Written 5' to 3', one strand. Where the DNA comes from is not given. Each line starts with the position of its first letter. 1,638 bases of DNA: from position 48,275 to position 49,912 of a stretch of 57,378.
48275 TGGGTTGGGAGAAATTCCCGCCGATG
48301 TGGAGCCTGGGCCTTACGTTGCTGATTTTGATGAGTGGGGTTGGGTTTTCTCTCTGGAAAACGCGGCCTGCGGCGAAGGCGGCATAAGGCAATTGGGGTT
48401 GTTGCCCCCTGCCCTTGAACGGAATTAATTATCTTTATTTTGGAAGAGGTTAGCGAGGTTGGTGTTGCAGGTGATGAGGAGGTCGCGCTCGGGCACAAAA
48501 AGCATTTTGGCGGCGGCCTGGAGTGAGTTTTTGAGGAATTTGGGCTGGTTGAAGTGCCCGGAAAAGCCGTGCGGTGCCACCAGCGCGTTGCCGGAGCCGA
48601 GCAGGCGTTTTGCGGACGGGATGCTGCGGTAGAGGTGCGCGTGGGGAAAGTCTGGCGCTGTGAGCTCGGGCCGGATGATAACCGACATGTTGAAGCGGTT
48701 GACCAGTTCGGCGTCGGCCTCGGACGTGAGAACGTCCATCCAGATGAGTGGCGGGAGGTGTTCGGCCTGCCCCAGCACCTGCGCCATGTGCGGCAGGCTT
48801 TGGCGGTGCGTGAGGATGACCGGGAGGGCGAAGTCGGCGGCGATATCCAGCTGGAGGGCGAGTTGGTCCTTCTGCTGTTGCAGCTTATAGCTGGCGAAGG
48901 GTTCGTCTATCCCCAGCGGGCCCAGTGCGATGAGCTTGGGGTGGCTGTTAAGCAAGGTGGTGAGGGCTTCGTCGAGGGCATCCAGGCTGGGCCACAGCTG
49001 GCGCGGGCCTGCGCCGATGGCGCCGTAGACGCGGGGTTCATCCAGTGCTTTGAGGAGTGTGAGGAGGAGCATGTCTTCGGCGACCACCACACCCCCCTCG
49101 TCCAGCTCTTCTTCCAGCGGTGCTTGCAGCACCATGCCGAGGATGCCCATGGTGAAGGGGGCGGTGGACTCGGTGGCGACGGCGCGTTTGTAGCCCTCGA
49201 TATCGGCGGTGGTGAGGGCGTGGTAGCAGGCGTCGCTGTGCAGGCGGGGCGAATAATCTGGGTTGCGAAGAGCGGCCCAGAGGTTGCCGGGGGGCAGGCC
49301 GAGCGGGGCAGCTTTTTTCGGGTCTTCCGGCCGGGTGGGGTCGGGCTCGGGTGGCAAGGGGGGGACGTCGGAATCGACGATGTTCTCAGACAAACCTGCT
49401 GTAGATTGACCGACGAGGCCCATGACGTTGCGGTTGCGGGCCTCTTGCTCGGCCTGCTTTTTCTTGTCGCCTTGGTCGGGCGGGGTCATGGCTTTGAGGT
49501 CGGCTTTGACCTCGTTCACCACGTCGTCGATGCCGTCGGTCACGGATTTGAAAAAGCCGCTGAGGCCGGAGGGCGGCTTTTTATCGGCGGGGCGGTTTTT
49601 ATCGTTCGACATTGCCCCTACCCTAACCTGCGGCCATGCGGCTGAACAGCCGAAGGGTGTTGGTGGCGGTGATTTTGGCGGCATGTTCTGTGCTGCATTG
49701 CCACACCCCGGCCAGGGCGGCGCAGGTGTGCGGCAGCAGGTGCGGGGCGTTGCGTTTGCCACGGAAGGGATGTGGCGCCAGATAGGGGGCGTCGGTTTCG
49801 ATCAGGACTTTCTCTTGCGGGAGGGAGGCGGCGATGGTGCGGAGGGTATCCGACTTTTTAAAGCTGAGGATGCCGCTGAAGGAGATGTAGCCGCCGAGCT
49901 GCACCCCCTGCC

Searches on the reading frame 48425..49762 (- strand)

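Call 80: search_protein_families(library=pfam, proteins=[window:48425-49762:-], max_evalue=0.001)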
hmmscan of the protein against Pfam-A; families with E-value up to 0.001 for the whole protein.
window:48425-49762:- (445 aa): 1 family
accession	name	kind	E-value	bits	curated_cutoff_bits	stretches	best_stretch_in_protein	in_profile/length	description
PF01026.27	TatD_DNase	-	1.5e-10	41.3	27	1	242-441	51-253/253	TatD related DNase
